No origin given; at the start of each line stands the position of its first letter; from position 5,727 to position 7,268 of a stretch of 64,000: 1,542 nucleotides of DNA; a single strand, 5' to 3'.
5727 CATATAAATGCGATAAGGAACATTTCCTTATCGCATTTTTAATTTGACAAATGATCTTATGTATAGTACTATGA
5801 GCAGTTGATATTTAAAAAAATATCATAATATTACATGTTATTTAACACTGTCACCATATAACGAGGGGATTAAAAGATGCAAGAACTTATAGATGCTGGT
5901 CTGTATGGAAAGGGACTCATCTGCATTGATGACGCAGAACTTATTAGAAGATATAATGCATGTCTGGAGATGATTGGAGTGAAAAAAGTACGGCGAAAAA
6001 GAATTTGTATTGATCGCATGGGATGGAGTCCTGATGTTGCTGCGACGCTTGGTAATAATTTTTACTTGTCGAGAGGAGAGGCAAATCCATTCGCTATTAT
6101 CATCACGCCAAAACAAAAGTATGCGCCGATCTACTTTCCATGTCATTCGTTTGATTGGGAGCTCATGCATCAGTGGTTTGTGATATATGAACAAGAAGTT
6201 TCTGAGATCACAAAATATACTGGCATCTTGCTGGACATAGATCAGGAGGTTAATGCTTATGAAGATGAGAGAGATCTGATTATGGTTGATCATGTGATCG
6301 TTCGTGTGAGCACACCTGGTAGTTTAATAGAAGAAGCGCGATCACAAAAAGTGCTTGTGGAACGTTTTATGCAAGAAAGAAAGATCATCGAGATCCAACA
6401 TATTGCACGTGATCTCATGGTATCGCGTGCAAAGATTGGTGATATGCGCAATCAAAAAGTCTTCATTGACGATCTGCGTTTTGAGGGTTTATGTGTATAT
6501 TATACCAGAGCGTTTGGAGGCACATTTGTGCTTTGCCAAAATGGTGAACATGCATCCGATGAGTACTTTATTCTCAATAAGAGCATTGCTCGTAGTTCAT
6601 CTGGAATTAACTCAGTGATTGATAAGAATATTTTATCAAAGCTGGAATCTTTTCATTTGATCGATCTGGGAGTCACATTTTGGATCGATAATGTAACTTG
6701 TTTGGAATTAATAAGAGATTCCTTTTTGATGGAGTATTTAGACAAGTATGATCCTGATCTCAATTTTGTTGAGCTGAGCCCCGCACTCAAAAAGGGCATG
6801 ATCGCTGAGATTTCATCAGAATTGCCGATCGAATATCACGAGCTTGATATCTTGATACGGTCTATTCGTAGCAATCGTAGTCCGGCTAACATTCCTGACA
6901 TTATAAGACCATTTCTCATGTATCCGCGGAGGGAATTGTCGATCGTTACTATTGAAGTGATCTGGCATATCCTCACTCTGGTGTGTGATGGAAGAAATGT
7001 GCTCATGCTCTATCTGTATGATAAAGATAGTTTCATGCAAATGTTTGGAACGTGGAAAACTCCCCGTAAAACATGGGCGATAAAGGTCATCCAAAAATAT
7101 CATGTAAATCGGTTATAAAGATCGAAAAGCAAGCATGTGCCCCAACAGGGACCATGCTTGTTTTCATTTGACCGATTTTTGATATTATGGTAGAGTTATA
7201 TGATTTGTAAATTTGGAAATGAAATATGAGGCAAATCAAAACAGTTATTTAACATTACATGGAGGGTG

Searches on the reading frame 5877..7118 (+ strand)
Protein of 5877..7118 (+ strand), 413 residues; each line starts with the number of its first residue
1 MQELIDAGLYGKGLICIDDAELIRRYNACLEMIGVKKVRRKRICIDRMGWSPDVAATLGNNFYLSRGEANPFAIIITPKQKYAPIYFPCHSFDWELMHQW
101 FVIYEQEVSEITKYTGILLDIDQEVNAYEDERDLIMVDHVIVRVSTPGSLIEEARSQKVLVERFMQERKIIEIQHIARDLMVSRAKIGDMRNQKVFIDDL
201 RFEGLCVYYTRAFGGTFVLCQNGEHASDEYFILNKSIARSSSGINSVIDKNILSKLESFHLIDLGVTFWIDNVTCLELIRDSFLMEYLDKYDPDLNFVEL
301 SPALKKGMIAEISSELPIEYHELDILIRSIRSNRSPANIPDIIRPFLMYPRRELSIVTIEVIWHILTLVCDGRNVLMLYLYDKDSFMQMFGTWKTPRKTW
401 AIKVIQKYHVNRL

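Call 4: search_protein_families(library=pfam, proteins=[window:5877-7118:+], max_evalue=0.1)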
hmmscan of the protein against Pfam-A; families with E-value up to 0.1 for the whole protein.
window:5877-7118:+ (413 aa): 1 family
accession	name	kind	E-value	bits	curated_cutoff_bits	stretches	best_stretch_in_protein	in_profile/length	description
PF20343.3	DUF6638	-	1.2e-20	74.2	27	1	14-410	5-399/439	Family of unknown function (DUF6638)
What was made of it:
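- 5877..7118 (+): Gene D: 413-aa DUF6638 protein, an obligate partner of the AAA ATPase. PF20343 E 1.2e-20 (call 4).
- On DUF6638 (PF20343), for window 5877-7118: 74.2 bits against 27, residues 14-410 of 413 (call 4).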

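Call 5: search_protein_families(library=ncbifam, proteins=[window:5877-7118:+], max_evalue=0.1)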
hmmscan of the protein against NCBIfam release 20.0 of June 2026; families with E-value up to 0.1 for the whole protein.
window:5877-7118:+ (413 aa): 0 families

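Call 6: search_protein_families(library=padloc, proteins=[window:5877-7118:+], max_evalue=0.1)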
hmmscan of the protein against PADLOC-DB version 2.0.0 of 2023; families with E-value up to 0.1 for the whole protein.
window:5877-7118:+ (413 aa): 0 families

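Call 44: search_dna_similar(query=window:5877-7118:+, collection=plasmids, mode=protein, max_evalue=0.001, max_rows=20)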
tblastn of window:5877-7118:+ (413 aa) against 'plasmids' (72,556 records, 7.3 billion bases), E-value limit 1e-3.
Records with a match: 10; places in all: 10; records where one place covers at least 80% of the query: 4.
Best place of each record, by identity: <60% 10.
By first word of the organism name: Vibrio 4; Sinorhizobium 4; Shinella 1; Rhizobium 1.
By predicted mobility (MOB-suite, as given by PLSDB): non-mobilizable 10.
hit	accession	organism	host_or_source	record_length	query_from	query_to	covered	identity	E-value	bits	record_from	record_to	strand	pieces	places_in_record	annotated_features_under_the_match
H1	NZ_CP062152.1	Vibrio parahaemolyticus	oyster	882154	14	406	95%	20.1%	7e-6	56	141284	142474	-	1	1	DUF6638 family protein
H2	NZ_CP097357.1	Vibrio parahaemolyticus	oyster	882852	14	406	95%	20.1%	7e-6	56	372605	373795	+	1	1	DUF6638 family protein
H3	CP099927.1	Vibrio parahaemolyticus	Anadara tuberculosa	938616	14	406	95%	20.0%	2e-5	55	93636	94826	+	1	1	hypothetical protein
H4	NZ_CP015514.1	Vibrio vulnificus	Mactra veneriformis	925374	14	406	95%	19.7%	3e-5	54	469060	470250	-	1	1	DUF6638 family protein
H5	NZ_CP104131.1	Sinorhizobium sp. K101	Phaseolus vulgaris,cell ...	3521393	1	220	53%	29.7%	8e-17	91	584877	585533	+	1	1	none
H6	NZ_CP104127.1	Sinorhizobium sp. M103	Phaseolus vulgaris,cell ...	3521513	1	220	53%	29.7%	8e-17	91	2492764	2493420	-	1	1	none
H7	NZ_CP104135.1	Sinorhizobium sp. C101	Phaseolus vulgaris,cell ...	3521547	1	220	53%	29.7%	8e-17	91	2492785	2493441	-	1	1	none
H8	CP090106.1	Sinorhizobium meliloti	Medicago,Cell culture,Plant nodule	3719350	1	220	53%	29.7%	3e-16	89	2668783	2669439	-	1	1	hypothetical protein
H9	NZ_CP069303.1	Shinella sp. PSBB067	monoisolate,Minnesota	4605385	1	219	53%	29.3%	8e-15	84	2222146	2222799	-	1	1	none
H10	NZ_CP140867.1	Rhizobium leguminosarum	Trifolium pratense,whole organism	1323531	1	219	53%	28.3%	6e-11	72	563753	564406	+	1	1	record has no annotation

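Call 45: get_annotated_region(hit=H1, flank=10000)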
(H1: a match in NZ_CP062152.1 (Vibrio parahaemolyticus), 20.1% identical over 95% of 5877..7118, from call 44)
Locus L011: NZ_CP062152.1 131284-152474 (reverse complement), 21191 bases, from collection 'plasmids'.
description: Vibrio parahaemolyticus strain 19-VB00998 plasmid pVP-19-VB00998, complete sequence
organism: Vibrio parahaemolyticus (NCBI taxid 670)
taxonomy: Bacteria; Pseudomonadota; Gammaproteobacteria; Vibrionales; Vibrionaceae; Vibrio; Vibrio parahaemolyticus
host: -; source: oyster; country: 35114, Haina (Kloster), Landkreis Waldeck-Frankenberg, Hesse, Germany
typing (MOB-suite, as given by PLSDB): non-mobilizable
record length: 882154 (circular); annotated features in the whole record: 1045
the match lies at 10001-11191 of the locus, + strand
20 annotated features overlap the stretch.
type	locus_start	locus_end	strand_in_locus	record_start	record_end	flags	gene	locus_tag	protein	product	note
CDS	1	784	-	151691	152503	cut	-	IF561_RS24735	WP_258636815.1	hypothetical protein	-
CDS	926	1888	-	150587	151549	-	-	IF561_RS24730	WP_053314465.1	hypothetical protein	-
CDS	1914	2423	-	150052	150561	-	-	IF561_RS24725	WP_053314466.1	hypothetical protein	-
CDS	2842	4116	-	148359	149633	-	-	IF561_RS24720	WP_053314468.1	RNase H family protein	-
CDS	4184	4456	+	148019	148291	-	-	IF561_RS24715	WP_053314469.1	hypothetical protein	-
CDS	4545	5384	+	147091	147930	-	-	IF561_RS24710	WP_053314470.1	hypothetical protein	-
CDS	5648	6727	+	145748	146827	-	-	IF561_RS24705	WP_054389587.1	hypothetical protein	-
CDS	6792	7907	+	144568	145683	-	-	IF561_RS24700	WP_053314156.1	hypothetical protein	-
CDS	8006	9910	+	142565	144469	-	-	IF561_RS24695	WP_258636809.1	ATP-binding protein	-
CDS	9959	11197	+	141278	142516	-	-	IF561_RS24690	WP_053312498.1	DUF6638 family protein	-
CDS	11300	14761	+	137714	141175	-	mfd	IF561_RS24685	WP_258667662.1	transcription-repair coupling factor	GO:0006281 - DNA repair [Evidence IEA]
CDS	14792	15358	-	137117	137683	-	-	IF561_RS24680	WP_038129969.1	DUF3592 domain-containing protein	-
CDS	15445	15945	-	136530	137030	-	-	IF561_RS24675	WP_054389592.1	hypothetical protein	-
CDS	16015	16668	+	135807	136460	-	-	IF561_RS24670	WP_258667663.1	hypothetical protein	-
CDS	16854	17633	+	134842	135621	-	-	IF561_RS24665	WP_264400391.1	A24 family peptidase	-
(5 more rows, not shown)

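Call 46: get_annotated_region(hit=H8, flank=10000)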
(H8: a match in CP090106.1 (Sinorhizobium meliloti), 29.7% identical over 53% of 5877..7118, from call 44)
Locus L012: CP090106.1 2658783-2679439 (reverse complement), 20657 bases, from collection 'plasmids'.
description: Sinorhizobium meliloti strain Ak57 plasmid pSymB, complete sequence
organism: Sinorhizobium meliloti (NCBI taxid 382)
taxonomy: Bacteria; Pseudomonadota; Alphaproteobacteria; Hyphomicrobiales; Rhizobiaceae; Sinorhizobium; Sinorhizobium meliloti
host: -; source: Medicago,Cell culture,Plant nodule; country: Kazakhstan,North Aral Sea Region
typing (MOB-suite, as given by PLSDB): non-mobilizable
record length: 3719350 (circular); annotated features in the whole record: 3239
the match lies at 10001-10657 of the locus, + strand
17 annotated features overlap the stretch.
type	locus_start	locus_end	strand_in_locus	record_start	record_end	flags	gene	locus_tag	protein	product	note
CDS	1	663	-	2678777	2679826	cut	choV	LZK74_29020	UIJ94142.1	choline ABC transporter ATP-binding protein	-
CDS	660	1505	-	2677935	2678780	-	choW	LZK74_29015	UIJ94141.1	choline ABC transporter permease subunit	-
CDS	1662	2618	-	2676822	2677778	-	-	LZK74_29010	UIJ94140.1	choline ABC transporter substrate-binding protein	-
CDS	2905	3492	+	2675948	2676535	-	-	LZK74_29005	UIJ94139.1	thymidine kinase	-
CDS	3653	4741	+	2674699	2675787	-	-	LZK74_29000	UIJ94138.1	hypothetical protein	-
CDS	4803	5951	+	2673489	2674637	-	-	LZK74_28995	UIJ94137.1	hypothetical protein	-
CDS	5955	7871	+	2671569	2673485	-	-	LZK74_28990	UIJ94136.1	ATP-binding protein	-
CDS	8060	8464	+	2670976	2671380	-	-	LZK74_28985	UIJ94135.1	endonuclease domain-containing protein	-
CDS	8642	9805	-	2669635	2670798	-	-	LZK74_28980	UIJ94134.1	IS4-like element ISRm16 family transposase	-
CDS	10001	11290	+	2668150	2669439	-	-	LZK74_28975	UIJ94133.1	hypothetical protein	-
CDS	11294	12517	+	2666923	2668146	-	-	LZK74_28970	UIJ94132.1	DUF2333 family protein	-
CDS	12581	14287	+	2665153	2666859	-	-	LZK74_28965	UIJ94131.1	formate--tetrahydrofolate ligase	-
CDS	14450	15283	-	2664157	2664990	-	-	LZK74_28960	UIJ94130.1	extensin family protein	-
CDS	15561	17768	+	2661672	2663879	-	-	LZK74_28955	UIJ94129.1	TonB-dependent hemoglobin/transferrin/lactoferrin family receptor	-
CDS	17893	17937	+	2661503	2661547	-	trpLE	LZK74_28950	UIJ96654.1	trpE operon leader peptide TrpLE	-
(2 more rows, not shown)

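Call 48: search_protein_families(library=pfam, proteins=[L012:3653-4741:+, L012:4803-5951:+, L012:5955-7871:+, L012:10001-11290:+, L012:11294-12517:+, L011:5648-6727:+, L011:6792-7907:+, L011:8006-9910:+, L011:4545-5384:+], max_evalue=0.1)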
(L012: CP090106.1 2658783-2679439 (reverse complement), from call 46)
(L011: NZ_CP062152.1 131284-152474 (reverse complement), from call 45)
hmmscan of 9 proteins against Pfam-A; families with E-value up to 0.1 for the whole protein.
L012:3653-4741:+ (362 aa): 2 families
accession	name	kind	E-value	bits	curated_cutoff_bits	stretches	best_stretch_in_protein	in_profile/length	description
PF20813.2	FhbB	-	0.015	16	27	0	246-285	4-43/80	Factor H binding protein B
PF10473.14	CENP-F_leu_zip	-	0.021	15.3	34.5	1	137-213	56-134/140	Leucine-rich repeats of kinetochore protein Cenp-F/LEK1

L012:4803-5951:+ (382 aa): 0 families

L012:5955-7871:+ (638 aa): 1 family
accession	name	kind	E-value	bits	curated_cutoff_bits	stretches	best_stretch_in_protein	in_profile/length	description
PF00004.35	AAA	-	1.8e-10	41.8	21.2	1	308-438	5-125/131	ATPase family associated with various cellular activities (AAA)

L012:10001-11290:+ (429 aa): 1 family
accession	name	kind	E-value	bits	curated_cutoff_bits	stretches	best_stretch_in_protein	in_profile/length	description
PF20343.3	DUF6638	-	8.2e-76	256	27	1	11-428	2-413/439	Family of unknown function (DUF6638)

L012:11294-12517:+ (407 aa): 2 families
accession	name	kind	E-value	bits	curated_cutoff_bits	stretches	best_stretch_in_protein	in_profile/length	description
PF10095.14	DUF2333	-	6.2e-16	58.7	22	2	181-296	86-196/330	Uncharacterized protein conserved in bacteria (DUF2333)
PF08510.17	PIG-P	-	0.1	12.9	39.3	0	23-99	20-86/121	PIG-P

L011:5648-6727:+ (359 aa): 2 families
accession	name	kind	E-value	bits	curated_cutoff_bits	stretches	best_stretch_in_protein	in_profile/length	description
PF12329.13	TMF_DNA_bd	-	0.016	15.6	35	1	217-279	11-73/74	TATA element modulatory factor 1 DNA binding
PF14833.11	NAD_binding_11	-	0.06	14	30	0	281-333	68-120/122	NAD-binding of NADP-dependent 3-hydroxyisobutyrate dehydrogenase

L011:6792-7907:+ (371 aa): 1 family
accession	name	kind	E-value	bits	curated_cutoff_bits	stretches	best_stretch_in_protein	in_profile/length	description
PF22342.1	T3SS_CopN_3rd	-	0.095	13.3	27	0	11-77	24-92/99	T3SS, Low calcium response E, third helical domain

L011:8006-9910:+ (634 aa): 2 families
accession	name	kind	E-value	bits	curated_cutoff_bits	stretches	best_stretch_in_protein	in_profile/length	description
PF00004.35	AAA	-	5.2e-13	50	21.2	1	304-436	5-127/131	ATPase family associated with various cellular activities (AAA)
PF04574.18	DUF592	-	0.073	13.3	24.5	0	24-114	62-145/153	Protein of unknown function (DUF592)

L011:4545-5384:+ (279 aa): 0 families
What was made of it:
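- On Classic-clade AAA ATPase (Pfam PF00004): Proteobacterial homologues score 41.8 and 50 bits (call 48).
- On PspA/IM30/ESCRT-III superfamily (for gene A): No hit at E<=0.1 for S. meliloti and Vibrio A (call 48).
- On DUF6638 (PF20343), for window 5877-7118: The S. meliloti homologue scores 256 bits (call 48).
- On DUF2333 (PF10095), for window 8466-9746: The syntenic S. meliloti gene is annotated as DUF2333 and scores 58.7 bits (calls 46, 48).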

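Call 49: search_protein_families(library=ncbifam, proteins=[L012:3653-4741:+, L012:4803-5951:+, L012:5955-7871:+, L012:10001-11290:+, L012:11294-12517:+, L011:5648-6727:+, L011:6792-7907:+, L011:8006-9910:+], max_evalue=0.1)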
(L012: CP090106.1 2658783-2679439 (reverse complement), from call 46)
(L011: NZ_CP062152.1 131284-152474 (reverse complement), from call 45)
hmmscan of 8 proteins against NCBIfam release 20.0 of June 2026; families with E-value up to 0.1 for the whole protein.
L012:3653-4741:+ (362 aa): 0 families

L012:4803-5951:+ (382 aa): 0 families

L012:5955-7871:+ (638 aa): 3 families
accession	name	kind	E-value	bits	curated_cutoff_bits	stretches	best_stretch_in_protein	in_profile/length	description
TIGR01243.1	CDC48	subfamily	0.0001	20.8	802.65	1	308-435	219-334/733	CDC48 family AAA ATPase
TIGR01242.2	TIGR01242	subfamily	0.0039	16.2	500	1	308-407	155-244/362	proteasome-activating nucleotidase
NF003069.1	PRK03992.1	subfamily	0.0088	15.2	500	1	308-404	172-258/379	proteasome-activating nucleotidase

L012:10001-11290:+ (429 aa): 0 families

L012:11294-12517:+ (407 aa): 0 families

L011:5648-6727:+ (359 aa): 3 families
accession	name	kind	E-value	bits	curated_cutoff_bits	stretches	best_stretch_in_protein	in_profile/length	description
TIGR03660.1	T1SS_rpt_143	domain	0.034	14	66.05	1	209-289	13-92/143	T1SS-143 repeat domain-containing protein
NF001217.0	PRK00192.1-4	equivalog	0.049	13.1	373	0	60-138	101-179/265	mannosyl-3-phosphoglycerate phosphatase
NF001962.0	PRK00736.1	equivalog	0.095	12.4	72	1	229-263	10-44/69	hypothetical protein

L011:6792-7907:+ (371 aa): 0 families

L011:8006-9910:+ (634 aa): 5 families
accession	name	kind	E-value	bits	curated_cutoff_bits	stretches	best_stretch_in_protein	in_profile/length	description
TIGR01243.1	CDC48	subfamily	1.8e-06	26.6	802.65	1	297-431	212-334/733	CDC48 family AAA ATPase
NF047748.1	PrtsmActNtasePan1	equivalog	0.0003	19.9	750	1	297-451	182-327/405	proteasome-activating nucleotidase Pan1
TIGR01242.2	TIGR01242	subfamily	0.0061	15.6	500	1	297-429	148-271/362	proteasome-activating nucleotidase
TIGR02881.1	spore_V_K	equivalog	0.007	15.5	422.95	1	301-361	46-105/261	stage V sporulation protein K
NF047747.1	PrtsmActNtasePan2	equivalog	0.073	12.3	700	0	370-444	249-323/397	proteasome-activating nucleotidase Pan2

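Call 54: search_dna_similar(query=L012:5955-7871:+, collection=plasmids, mode=protein, max_evalue=1e-20, max_rows=40, rows=spread)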
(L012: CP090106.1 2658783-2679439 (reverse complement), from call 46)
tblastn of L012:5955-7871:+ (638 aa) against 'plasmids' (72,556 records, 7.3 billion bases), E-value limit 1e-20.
Records with a match: 10; places in all: 10; records where one place covers at least 80% of the query: 10.
Best place of each record, by identity: >=99% 1; 95-99% 3; 80-90% 1; 60-80% 1; <60% 4.
By first word of the organism name: Sinorhizobium 4; Vibrio 4; Shinella 1; Rhizobium 1.
By predicted mobility (MOB-suite, as given by PLSDB): non-mobilizable 10.
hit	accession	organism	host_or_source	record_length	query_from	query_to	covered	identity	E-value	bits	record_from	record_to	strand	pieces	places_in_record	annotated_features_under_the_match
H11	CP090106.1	Sinorhizobium meliloti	Medicago,Cell culture,Plant nodule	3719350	1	638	100%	100.0%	0e+0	1271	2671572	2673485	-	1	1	ATP-binding protein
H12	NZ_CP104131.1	Sinorhizobium sp. K101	Phaseolus vulgaris,cell ...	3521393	1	638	100%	97.5%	0e+0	1246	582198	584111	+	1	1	none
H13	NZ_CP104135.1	Sinorhizobium sp. C101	Phaseolus vulgaris,cell ...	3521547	1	638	100%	97.5%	0e+0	1246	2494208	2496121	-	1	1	none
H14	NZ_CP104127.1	Sinorhizobium sp. M103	Phaseolus vulgaris,cell ...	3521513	1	638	100%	97.3%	0e+0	1242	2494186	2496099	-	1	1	none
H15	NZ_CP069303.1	Shinella sp. PSBB067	monoisolate,Minnesota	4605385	1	638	100%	81.0%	0e+0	1053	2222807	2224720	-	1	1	none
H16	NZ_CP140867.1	Rhizobium leguminosarum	Trifolium pratense,whole organism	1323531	1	610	96%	66.3%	0e+0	816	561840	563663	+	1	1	record has no annotation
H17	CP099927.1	Vibrio parahaemolyticus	Anadara tuberculosa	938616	4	611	95%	38.4%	1e-135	445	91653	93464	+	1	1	ATP-binding protein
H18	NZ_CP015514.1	Vibrio vulnificus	Mactra veneriformis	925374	4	611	95%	38.4%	2e-135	445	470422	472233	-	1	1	ATP-binding protein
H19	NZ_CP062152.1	Vibrio parahaemolyticus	oyster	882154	4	611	95%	38.2%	1e-134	442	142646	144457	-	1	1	ATP-binding protein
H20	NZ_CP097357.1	Vibrio parahaemolyticus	oyster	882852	4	611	95%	38.2%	1e-134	442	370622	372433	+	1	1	ATP-binding protein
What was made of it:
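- The tblastn hits of C and D in the plasmid collection are the same 10 records (calls 44, 54).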

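Call 59: get_annotated_region(hit=H15, flank=8000)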
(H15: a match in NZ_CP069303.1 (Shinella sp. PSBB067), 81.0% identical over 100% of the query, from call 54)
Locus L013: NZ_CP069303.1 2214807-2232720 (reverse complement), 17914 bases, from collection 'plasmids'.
description: Shinella sp. PSBB067 plasmid unnamed1, complete sequence
organism: Shinella sp. PSBB067 (NCBI taxid 2715959)
taxonomy: Bacteria; Pseudomonadota; Alphaproteobacteria; Hyphomicrobiales; Rhizobiaceae; Shinella; Shinella sp. PSBB067
host: -; source: monoisolate,Minnesota; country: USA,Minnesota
typing (MOB-suite, as given by PLSDB): non-mobilizable; mating-pair formation MPF_T
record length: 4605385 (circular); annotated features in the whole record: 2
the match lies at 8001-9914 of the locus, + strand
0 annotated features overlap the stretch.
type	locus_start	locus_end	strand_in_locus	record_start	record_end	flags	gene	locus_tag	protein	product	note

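Call 60: get_annotated_region(hit=H16, flank=8000)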
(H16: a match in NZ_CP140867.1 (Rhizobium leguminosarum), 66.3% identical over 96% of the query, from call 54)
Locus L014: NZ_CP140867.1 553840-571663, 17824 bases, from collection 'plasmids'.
description: Rhizobium leguminosarum strain TP16 plasmid pRlX5, complete sequence
organism: Rhizobium leguminosarum (NCBI taxid 384)
taxonomy: Bacteria; Pseudomonadota; Alphaproteobacteria; Hyphomicrobiales; Rhizobiaceae; Rhizobium; Rhizobium leguminosarum
host: -; source: Trifolium pratense,whole organism; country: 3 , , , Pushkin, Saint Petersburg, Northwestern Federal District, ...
typing (MOB-suite, as given by PLSDB): non-mobilizable
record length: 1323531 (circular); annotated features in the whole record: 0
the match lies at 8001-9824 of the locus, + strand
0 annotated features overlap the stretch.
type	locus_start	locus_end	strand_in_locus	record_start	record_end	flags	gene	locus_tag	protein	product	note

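Call 61: get_annotated_region(hit=H18, flank=8000)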
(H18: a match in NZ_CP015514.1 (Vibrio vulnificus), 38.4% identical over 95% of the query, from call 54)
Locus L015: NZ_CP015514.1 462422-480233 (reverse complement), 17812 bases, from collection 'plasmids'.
description: Vibrio vulnificus strain FORC_036 plasmid unnamed, complete sequence
organism: Vibrio vulnificus (NCBI taxid 672)
taxonomy: Bacteria; Pseudomonadota; Gammaproteobacteria; Vibrionales; Vibrionaceae; Vibrio; Vibrio vulnificus
host: -; source: Mactra veneriformis; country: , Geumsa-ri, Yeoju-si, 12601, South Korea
typing (MOB-suite, as given by PLSDB): non-mobilizable
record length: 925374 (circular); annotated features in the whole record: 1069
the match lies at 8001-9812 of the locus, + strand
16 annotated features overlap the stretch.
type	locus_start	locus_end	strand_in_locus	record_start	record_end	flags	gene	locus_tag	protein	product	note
CDS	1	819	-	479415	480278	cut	-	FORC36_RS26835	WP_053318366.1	hypothetical protein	-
CDS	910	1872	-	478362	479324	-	-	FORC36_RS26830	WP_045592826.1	hypothetical protein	-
CDS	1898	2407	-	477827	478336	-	-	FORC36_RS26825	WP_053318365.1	hypothetical protein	-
CDS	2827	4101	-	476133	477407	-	-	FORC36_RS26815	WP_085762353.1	RNase H family protein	-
CDS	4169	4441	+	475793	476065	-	-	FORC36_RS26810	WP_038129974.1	hypothetical protein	-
CDS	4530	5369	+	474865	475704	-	-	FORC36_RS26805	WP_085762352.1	hypothetical protein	-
CDS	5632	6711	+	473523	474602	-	-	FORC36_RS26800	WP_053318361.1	hypothetical protein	-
CDS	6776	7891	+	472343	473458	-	-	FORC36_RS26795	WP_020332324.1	hypothetical protein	-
CDS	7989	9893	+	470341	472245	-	-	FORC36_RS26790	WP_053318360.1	ATP-binding protein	-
CDS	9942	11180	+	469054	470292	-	-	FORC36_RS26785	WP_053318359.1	DUF6638 family protein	-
CDS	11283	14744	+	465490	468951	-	mfd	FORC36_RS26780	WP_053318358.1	transcription-repair coupling factor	GO:0006281 - DNA repair [Evidence IEA]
CDS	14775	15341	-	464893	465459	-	-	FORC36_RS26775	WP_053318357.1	DUF3592 domain-containing protein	-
CDS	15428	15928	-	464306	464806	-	-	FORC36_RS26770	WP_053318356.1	hypothetical protein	-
CDS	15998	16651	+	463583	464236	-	-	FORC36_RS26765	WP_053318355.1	hypothetical protein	-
CDS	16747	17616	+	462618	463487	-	-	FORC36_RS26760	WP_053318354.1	A24 family peptidase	-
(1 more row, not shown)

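Call 62: search_solved_structures(query=window:5877-7118:+, max_evalue=10)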
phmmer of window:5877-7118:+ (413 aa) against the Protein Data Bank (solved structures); distinct sequences matched with E-value up to 10: 11.
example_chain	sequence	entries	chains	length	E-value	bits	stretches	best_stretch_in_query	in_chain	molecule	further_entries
4hpw_A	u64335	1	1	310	0.079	14.8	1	156-204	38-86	Tyrosine--tRNA ligase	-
4hk4_A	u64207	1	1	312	0.08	14.8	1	156-204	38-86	Tyrosine--tRNA ligase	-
4nx2_A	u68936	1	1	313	0.24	13.2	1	147-204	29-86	Tyrosine--tRNA ligase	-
5nsf_B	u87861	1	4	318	0.27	13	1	156-234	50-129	Tyrosine--tRNA ligase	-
4hjr_A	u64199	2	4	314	0.34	12.7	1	155-204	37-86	Tyrosine-tRNA ligase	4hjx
7c5c_A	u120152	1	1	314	0.55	12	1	156-204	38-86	Tyrosine--tRNA ligase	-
6z82_A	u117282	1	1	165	1.3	10.8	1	260-313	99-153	S-norcoclaurine synthase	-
5n8q_A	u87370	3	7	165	1.3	10.8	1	260-313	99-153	S-norcoclaurine synthase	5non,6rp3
2vne_A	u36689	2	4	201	1.4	10.7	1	260-314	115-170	S-NORCOCLAURINE SYNTHASE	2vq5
3iq0_A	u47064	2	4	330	1.5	10.6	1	186-265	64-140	putative Ribokinase II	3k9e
7zmo_K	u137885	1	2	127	2.5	9.9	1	195-231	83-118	Gluebody G3-052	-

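Call 64: search_protein_families(library=phrogs, proteins=[window:5877-7118:+], max_evalue=0.01)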
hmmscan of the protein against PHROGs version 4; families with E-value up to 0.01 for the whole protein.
window:5877-7118:+ (413 aa): 0 families

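Call 117: search_dna_similar(query=window:5877-7118:+, collection=phages, mode=protein, max_evalue=0.001, max_rows=10)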
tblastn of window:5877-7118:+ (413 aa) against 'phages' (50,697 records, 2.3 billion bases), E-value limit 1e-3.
No match.

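Call 118: search_dna_similar(query=L011:6792-7907:+, collection=phages, mode=protein, max_evalue=0.001, max_rows=10)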
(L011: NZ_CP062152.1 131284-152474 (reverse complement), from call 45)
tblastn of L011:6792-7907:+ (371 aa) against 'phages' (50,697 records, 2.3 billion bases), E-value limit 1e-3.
No match.
